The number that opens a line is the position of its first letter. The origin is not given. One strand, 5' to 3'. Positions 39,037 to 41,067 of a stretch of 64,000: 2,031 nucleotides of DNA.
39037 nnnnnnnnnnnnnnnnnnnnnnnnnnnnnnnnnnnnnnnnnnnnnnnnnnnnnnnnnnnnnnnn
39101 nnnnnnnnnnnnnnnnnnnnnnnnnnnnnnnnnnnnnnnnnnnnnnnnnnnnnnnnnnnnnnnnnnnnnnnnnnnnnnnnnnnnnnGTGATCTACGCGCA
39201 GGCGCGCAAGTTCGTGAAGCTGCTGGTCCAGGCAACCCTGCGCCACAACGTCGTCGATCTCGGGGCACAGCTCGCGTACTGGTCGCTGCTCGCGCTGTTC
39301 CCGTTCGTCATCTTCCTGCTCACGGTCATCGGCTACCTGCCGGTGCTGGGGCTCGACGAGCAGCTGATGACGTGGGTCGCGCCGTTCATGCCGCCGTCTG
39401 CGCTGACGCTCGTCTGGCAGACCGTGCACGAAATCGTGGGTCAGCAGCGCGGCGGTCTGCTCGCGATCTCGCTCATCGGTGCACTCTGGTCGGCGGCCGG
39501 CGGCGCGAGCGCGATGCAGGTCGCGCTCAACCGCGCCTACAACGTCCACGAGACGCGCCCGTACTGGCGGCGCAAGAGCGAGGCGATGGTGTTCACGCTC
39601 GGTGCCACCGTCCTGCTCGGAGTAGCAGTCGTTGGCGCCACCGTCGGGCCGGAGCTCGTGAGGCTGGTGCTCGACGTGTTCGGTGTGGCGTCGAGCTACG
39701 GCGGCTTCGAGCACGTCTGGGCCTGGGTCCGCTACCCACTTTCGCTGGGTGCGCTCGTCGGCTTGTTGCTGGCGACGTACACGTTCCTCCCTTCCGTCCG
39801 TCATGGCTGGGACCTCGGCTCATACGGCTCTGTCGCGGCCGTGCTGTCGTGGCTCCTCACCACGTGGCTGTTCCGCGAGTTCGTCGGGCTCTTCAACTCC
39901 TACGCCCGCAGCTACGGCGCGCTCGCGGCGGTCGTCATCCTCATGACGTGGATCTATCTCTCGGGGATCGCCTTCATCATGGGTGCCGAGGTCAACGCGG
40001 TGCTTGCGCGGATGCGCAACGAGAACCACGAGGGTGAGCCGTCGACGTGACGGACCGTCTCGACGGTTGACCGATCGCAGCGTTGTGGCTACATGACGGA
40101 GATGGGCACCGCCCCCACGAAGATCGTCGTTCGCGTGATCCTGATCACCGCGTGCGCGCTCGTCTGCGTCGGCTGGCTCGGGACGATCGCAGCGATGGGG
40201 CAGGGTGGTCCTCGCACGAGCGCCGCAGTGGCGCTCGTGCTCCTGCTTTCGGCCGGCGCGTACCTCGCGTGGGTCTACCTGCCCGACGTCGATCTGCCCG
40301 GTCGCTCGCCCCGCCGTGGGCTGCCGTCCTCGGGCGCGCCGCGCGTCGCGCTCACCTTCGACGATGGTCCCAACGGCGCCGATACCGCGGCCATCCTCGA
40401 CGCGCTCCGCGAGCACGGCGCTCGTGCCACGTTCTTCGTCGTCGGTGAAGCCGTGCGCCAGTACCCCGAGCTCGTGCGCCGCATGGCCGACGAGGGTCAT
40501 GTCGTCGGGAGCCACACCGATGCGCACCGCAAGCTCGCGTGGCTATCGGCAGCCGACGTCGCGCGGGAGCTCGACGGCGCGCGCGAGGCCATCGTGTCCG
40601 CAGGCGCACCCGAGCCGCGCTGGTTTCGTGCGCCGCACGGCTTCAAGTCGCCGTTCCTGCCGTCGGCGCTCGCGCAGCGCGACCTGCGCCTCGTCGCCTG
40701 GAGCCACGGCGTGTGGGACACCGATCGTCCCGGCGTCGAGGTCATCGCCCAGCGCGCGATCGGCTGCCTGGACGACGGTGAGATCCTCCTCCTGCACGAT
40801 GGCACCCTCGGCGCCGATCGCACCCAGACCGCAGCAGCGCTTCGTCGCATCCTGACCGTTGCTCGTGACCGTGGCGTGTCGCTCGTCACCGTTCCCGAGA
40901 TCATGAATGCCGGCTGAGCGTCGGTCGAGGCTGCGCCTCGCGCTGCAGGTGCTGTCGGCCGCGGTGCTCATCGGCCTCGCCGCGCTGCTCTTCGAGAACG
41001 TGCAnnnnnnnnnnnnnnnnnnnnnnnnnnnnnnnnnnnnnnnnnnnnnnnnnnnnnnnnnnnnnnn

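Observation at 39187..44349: yihY - CE4 deacetylase - UPF0104 flippase-like - MMPL exporter operon: candidate lipid/glycolipid modification-export system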

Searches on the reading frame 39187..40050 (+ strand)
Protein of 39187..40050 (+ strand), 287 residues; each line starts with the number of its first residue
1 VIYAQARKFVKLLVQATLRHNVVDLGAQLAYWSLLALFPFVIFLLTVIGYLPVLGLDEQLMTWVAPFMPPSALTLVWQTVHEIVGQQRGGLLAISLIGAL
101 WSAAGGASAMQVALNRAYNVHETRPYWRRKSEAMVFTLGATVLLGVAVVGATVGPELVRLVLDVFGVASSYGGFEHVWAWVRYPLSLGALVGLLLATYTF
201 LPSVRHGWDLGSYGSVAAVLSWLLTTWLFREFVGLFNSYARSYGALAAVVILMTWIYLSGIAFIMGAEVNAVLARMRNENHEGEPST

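Call 10: search_protein_families(library=pfam, proteins=[window:39187-40050:+], max_evalue=0.01)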
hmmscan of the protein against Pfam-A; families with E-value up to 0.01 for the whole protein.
window:39187-40050:+ (287 aa): 1 family
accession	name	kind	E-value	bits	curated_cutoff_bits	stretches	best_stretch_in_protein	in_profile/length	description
PF03631.20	Virul_fac_BrkB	-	1.1e-57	196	33.7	1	19-276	2-258/259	Virulence factor BrkB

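Call 11: search_protein_families(library=ncbifam, proteins=[window:39187-40050:+], max_evalue=0.01)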
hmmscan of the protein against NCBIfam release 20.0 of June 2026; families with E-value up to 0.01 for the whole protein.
window:39187-40050:+ (287 aa): 3 families
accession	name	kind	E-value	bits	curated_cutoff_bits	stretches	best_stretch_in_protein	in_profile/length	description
TIGR00765.1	yihY_not_rbn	subfamily_domain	5.5e-34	118.2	73.15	1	9-274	2-257/259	YihY family inner membrane protein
NF002457.0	PRK01637.1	equivalog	1.4e-21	77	307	1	4-282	14-283/295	virulence factor BrkB family protein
NF003256.0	PRK04214.1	equivalog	8.5e-17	61.2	500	1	5-280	15-280/412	ribonuclease BN/unknown domain fusion protein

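Call 40: search_solved_structures(query=window:39187-40050:+, max_evalue=1)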
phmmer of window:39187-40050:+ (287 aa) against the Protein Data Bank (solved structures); distinct sequences matched with E-value up to 1: 0.

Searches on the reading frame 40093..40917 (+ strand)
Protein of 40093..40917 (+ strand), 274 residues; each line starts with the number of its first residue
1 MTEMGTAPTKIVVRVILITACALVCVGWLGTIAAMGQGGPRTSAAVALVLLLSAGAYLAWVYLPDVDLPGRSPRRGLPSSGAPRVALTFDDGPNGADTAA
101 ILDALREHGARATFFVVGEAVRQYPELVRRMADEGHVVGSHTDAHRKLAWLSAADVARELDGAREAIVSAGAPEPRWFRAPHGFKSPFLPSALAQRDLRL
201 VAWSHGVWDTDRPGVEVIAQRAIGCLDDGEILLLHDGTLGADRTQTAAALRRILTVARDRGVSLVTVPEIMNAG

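Call 10: search_protein_families(library=pfam, proteins=[window:40093-40917:+], max_evalue=0.01)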
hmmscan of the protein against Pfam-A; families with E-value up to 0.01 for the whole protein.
window:40093-40917:+ (274 aa): 1 family
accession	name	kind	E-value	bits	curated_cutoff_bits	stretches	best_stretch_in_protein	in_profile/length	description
PF01522.26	Polysacc_deac_1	-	1.2e-32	112.9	23.1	1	82-187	6-110/124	Polysaccharide deacetylase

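Call 11: search_protein_families(library=ncbifam, proteins=[window:40093-40917:+], max_evalue=0.01)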
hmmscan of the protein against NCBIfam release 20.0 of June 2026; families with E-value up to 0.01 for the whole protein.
window:40093-40917:+ (274 aa): 9 families
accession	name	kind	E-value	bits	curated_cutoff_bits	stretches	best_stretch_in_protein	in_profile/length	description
TIGR04243.1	nodulat_NodB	equivalog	1.1e-37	129.5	240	1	84-266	3-195/197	chitooligosaccharide deacetylase NodB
TIGR02764.1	spore_ybaN_pdaB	equivalog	9.1e-37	126.7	237.4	1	83-271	6-191/191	polysaccharide deacetylase family sporulation protein PdaB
NF045821.1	PgAcgDacpgdA1_Bac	equivalog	2.2e-30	105.5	400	1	84-273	89-277/282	peptidoglycan-N-acetylglucosamine deacetylase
TIGR02884.1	spore_pdaA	equivalog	3.7e-28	98.7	298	1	85-270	39-223/224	delta-lactam-biosynthetic de-N-acetylase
NF045820.1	PgAcgDacpgdA_Strep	equivalog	6.1e-23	81.3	800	1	85-273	270-450/463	peptidoglycan-N-acetylglucosamine deacetylase PgdA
TIGR02873.1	spore_ylxY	hypoth_equivalog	5.1e-22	78.4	391.5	1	99-271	101-267/268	probable sporulation protein, polysaccharide deacetylase family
NF045822.1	PgAcgDacpgdA2_Bac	equivalog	3.3e-19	69.3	400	1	87-264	74-255/274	peptidoglycan-N-acetylglucosamine deacetylase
TIGR03006.1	pepcterm_polyde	equivalog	4.9e-12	45.5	276.2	1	97-181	35-119/272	XrtA system polysaccharide deacetylase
NF050820.1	PolSacchBiosHfsH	equivalog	1.2e-08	35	400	1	82-209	33-167/249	oligosaccharide deacetylase HfsH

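Call 25: find_homologous_proteins(query=window:40093-40917:+)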
Query window:40093-40917:+ (274 aa): 3952 proteins with E <= 0.001 among 8000 candidates; the best 120 are listed.
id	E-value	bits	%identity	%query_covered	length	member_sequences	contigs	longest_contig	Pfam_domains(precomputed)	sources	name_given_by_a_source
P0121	1.0e-173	594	100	99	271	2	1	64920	PF01522.27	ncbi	ncbi:MAG: polysaccharide deacetylase family protein [Polyangia bacterium]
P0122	2.3e-148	511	86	99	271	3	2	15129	PF01522.27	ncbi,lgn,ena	-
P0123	4.7e-146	503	85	100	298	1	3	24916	PF01522.27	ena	-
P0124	6.9e-130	450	77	98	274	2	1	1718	PF01522.27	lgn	-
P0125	1.3e-128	446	75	99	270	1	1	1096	PF01522.27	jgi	jgi:peptidoglycan/xylan/chitin deacetylase (PgdA/CDA1 family)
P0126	3.3e-126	438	75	99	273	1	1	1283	PF01522.27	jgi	jgi:peptidoglycan-N-acetylglucosamine deacetylase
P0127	4.8e-126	438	74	99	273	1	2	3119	PF01522.27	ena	-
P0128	1.1e-125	436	77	98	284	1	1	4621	PF01522.27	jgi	jgi:peptidoglycan/xylan/chitin deacetylase (PgdA/CDA1 family)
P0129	1.7e-122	426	72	99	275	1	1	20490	PF01522.27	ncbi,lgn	-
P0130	1.2e-120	420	72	99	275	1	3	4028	PF01522.27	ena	-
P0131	5.6e-120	418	74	99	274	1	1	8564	PF01522.27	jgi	jgi:peptidoglycan/xylan/chitin deacetylase (PgdA/CDA1 family)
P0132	9.4e-120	417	72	99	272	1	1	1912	PF01522.27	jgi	jgi:peptidoglycan-N-acetylglucosamine deacetylase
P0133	5.9e-119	414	72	98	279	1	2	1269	PF01522.27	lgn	-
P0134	7.2e-118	411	72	98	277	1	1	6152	PF01522.27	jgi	jgi:peptidoglycan/xylan/chitin deacetylase (PgdA/CDA1 family)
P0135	2.7e-116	406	70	99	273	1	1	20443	PF01522.27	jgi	jgi:peptidoglycan/xylan/chitin deacetylase (PgdA/CDA1 family)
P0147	3.4e-81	290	62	86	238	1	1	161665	PF01522.27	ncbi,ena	-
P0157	2.8e-73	265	58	77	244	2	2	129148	PF01522.27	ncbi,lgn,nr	ncbi:MAG: polysaccharide deacetylase family protein [Myxococcales bacterium]|nr:polysaccharide deace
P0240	1.1e-49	187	52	68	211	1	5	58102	PF01522.27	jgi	jgi:peptidoglycan/xylan/chitin deacetylase (PgdA/CDA1 family)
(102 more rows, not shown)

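Call 39: search_solved_structures(query=window:40093-40917:+, max_evalue=1e-10, show_alignments=1)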
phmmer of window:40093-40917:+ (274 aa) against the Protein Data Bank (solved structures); distinct sequences matched with E-value up to 1e-10: 29.
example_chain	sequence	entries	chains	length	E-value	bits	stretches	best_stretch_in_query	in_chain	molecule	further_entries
5o6y_A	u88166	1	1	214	3.9e-27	98.4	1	83-271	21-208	Peptidoglycan N-acetylglucosamine deacetylase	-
7y51_A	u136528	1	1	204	8.4e-27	97.3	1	78-271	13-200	Predicted xylanase/chitin deacetylase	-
7fbw_A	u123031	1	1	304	2.9e-26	95.5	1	78-271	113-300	Predicted xylanase/chitin deacetylase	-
5o6y_B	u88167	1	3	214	5.7e-26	94.6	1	83-271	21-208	Peptidoglycan N-acetylglucosamine deacetylase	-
4l1g_A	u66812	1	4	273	1.2e-25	93.4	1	83-271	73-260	Peptidoglycan N-acetylglucosamine deacetylase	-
2cc0_A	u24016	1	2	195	4.3e-25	91.7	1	85-258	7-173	ACETYL-XYLAN ESTERASE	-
5lfz_A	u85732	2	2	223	1.8e-24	89.6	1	83-270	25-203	ArCE4A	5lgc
6h8l_A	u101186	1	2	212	3.2e-24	88.8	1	85-270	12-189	Peptidoglycan-N-acetylmuramic acid deacetylase PdaC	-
6h8n_A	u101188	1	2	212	2.2e-23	86.1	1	85-270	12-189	Peptidoglycan-N-acetylmuramic acid deacetylase PdaC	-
2c1g_A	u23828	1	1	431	1.8e-22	83.1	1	85-273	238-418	PEPTIDOGLYCAN GLCNAC DEACETYLASE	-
2c1i_A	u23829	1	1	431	8.8e-22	80.8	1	85-273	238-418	PEPTIDOGLYCAN GLCNAC DEACETYLASE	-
2y8u_A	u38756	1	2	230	6.4e-21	78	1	84-270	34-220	CHITIN DEACETYLASE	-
7bly_A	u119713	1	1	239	1.1e-20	77.2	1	84-270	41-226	Aspergillus niger contig An12c0130, genomic contig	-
2c71_A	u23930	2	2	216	2.2e-20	76.2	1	84-271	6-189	GLYCOSIDE HYDROLASE, FAMILY 11:CLOSTRIDIUM CELLULOSOME ENZYME, DOCKERIN TYPE I:POLYSACCHAR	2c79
1ny1_A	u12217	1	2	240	3.1e-20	75.7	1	84-269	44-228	Probable polysaccharide deacetylase pdaA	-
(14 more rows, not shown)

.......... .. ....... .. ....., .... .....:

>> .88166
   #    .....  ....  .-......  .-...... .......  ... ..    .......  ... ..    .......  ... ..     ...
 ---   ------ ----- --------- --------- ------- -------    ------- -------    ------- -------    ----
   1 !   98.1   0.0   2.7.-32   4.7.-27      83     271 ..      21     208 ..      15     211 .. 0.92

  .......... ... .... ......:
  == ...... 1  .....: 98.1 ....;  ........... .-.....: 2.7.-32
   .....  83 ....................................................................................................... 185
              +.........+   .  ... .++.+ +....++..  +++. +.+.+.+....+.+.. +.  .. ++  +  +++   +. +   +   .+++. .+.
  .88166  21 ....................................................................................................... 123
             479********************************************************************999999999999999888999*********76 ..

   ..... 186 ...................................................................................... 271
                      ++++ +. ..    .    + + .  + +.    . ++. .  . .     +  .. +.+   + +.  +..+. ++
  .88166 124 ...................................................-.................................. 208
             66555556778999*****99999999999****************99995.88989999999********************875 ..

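Call 52: find_encoding_contigs(protein=P0147, flank=8000, max_places=1)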
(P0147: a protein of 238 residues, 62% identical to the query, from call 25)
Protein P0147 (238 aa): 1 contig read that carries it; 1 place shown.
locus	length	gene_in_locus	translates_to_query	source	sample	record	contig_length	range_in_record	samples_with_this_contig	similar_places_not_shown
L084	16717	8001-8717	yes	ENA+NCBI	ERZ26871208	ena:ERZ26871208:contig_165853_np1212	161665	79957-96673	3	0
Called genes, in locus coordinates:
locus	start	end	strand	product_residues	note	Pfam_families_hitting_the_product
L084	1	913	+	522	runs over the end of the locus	PF00072:Response_reg, PF00158:Sigma54_activat, PF14532:Sigma54_activ_2, PF07728:AAA_5 (weak), PF25601:AAA_lid_14, PF02954:HTH_8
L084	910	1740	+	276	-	-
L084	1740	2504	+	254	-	PF02698:DUF218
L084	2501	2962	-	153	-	-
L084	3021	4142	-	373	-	PF01916:DS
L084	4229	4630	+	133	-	PF01878:EVE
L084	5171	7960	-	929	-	PF00690:Cation_ATPase_N, PF00122:E1-E2_ATPase, PF00702:Hydrolase, PF13246:Cation_ATPase, PF00689:Cation_ATPase_C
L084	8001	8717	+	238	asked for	PF01522:Polysacc_deac_1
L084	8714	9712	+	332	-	PF03706:LPG_synthase_TM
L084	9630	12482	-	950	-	PF02463:SMC_N (faint), PF13175:AAA_15 (weak), PF13476:AAA_23, PF13514:AAA_27, PF13555:AAA_29 (weak)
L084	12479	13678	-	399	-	PF00149:Metallophos, PF12850:Metallophos_2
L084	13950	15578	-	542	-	PF01266:DAO (weak), PF01494:FAD_binding_3, PF04820:Trp_halogenase (weak)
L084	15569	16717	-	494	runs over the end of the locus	PF00070:Pyr_redox (faint), PF00890:FAD_binding_2 (weak), PF01266:DAO (weak), PF03486:HI0933_like (faint), PF07992:Pyr_redox_2 (faint), PF13450:NAD_binding_8, PF01593:Amino_oxidase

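Call 53: find_encoding_contigs(protein=P0157, flank=8000, max_places=1)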
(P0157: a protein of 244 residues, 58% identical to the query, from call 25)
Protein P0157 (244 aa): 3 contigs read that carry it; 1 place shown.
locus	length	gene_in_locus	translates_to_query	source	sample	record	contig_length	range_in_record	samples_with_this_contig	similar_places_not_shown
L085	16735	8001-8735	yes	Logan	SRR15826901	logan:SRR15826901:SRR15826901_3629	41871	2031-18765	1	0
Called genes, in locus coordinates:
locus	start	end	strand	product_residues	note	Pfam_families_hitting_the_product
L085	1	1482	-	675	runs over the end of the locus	PF04773:FecR (weak)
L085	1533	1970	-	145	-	-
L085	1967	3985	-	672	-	-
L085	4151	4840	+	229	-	PF03824:NicO (weak)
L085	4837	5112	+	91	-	-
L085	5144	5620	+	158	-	PF00578:AhpC-TSA, PF08534:Redoxin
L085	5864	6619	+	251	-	PF01144:CoA_trans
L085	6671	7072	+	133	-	-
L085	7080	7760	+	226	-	PF01144:CoA_trans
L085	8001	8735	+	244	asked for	PF01522:Polysacc_deac_1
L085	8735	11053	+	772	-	PF16561:AMPK1_CBM (weak), PF00128:Alpha-amylase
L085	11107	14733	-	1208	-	PF02463:SMC_N, PF13175:AAA_15 (weak), PF13304:AAA_21 (faint), PF13476:AAA_23 (weak), PF24161:CCDC39 (faint), PF06470:SMC_hinge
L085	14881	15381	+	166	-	PF10698:DUF2505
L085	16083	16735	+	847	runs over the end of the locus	PF00343:Phosphorylase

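Call 54: find_encoding_contigs(protein=P0240, flank=8000, max_places=1)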
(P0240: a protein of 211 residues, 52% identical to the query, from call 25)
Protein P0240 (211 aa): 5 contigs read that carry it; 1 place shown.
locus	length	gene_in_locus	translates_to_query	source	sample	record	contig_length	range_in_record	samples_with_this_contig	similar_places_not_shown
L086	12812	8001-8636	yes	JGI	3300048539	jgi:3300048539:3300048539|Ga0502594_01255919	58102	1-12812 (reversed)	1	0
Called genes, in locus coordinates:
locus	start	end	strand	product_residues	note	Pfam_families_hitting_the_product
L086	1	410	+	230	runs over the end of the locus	PF13507:GATase_5, PF00117:GATase (weak), PF07685:GATase_3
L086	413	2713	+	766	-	PF18072:FGAR-AT_linker, PF00586:AIRS, PF02769:AIRS_C, PF00586:AIRS, PF02769:AIRS_C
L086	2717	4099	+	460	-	PF13230:GATase_4 (weak), PF13522:GATase_6, PF13537:GATase_7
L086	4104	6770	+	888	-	PF01326:PPDK_N, PF00391:PEP-utilizers, PF02896:PEP-utilizers_C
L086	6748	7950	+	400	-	PF13439:Glyco_transf_4, PF13579:Glyco_trans_4_4, PF00534:Glycos_transf_1, PF13692:Glyco_trans_1_4, PF13524:Glyco_trans_1_2 (weak)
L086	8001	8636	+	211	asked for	PF01522:Polysacc_deac_1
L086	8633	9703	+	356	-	PF03706:LPG_synthase_TM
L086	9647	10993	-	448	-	PF02683:DsbD_TM, PF13899:Thioredoxin_7, PF13098:Thioredoxin_2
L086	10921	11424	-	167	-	PF11412:DsbD_N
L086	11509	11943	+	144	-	PF13648:Lipocalin_4 (weak)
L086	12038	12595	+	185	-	-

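Call 57: search_protein_families(library=ncbifam, proteins=[L086:6748-7950:+, L086:8633-9703:+], max_evalue=1e-10)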
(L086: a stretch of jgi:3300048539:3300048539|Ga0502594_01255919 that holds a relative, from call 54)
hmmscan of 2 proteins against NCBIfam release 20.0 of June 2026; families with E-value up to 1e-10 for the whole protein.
L086:6748-7950:+ (400 aa): 17 families
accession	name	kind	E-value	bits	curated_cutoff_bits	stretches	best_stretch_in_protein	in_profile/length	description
TIGR04047.1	MSMEG_0565_glyc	hypoth_equivalog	1.1e-22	80.7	259.85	1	33-390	1-372/373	MSMEG_0565 family glycosyltransferase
TIGR04063.1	stp3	hypoth_equivalog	1.6e-22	80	442.05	1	99-393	73-396/397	TIGR04063 family PEP-CTERM/XrtA system glycosyltransferase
TIGR02149.1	glgA_Coryne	subfamily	3e-22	79.3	302.4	1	32-393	1-391/391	glycogen synthase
NF041876.1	EPS_EpsE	equivalog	1.7e-21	76.9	400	1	181-375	175-378/389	exopolysaccharide biosynthesis GT4 family glycosyltransferase EpsE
TIGR03999.1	thiol_BshA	equivalog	6.5e-21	74.7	273.7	1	108-390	74-371/375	N-acetyl-alpha-D-glucosaminyl L-malate synthase BshA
TIGR03449.1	mycothiol_MshA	equivalog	2.6e-19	69.4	462.5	1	116-392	100-403/406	D-inositol-3-phosphate glycosyltransferase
TIGR03088.1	stp2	hypoth_equivalog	1.4e-18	67.2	409.05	1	195-393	163-374/374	TIGR03088 family PEP-CTERM/XrtA system glycosyltransferase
NF038298.1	EPS_HpsO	equivalog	1.4e-17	63.5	575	0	301-392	297-387/388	hormogonium polysaccharide biosynthesis glycosyltransferase HpsO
NF038295.1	EPS_HpsP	equivalog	1.8e-17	63.4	550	1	118-392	92-387/388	hormogonium polysaccharide biosynthesis glycosyltransferase HpsP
NF049988.1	MGlcDAGSynMgs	equivalog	7.1e-17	61.8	400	1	32-392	1-387/398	alpha-monoglucosyldiacylglycerol synthase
TIGR03087.1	stp1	hypoth_equivalog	9.8e-16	57.9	316.65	1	170-385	171-390/397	TIGR03087 family PEP-CTERM/XrtA system glycosyltransferase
NF047684.1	TeichurnBiosyTuaC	equivalog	2.5e-13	49.7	550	1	162-364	155-360/391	teichuronic acid biosynthesis protein TuaC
TIGR04157.1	glyco_rSAM_CFB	subfamily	3.2e-13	49.4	400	1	217-372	224-388/406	TIGR04157 family glycosyltransferase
NF050056.1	ProtGlycPglH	equivalog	1.5e-12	47.3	600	1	221-388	180-349/354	GalNAc-alpha-(1->4)-GalNAc-alpha-(1->3)-diNAcBac-PP-undecaprenol alpha-1,4-N-acetyl-D-galactosaminyltransferase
NF053787.1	GlcN_PG_synth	equivalog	1.5e-12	47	480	1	33-393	2-360/361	N-acetylglucosaminyl phosphatidylglycerol synthase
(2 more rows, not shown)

L086:8633-9703:+ (356 aa): 1 family
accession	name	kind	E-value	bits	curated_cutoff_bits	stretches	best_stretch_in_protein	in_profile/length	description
TIGR00374.1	TIGR00374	subfamily_domain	1e-17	64.6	43.2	1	17-314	5-311/323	flippase-like domain-containing protein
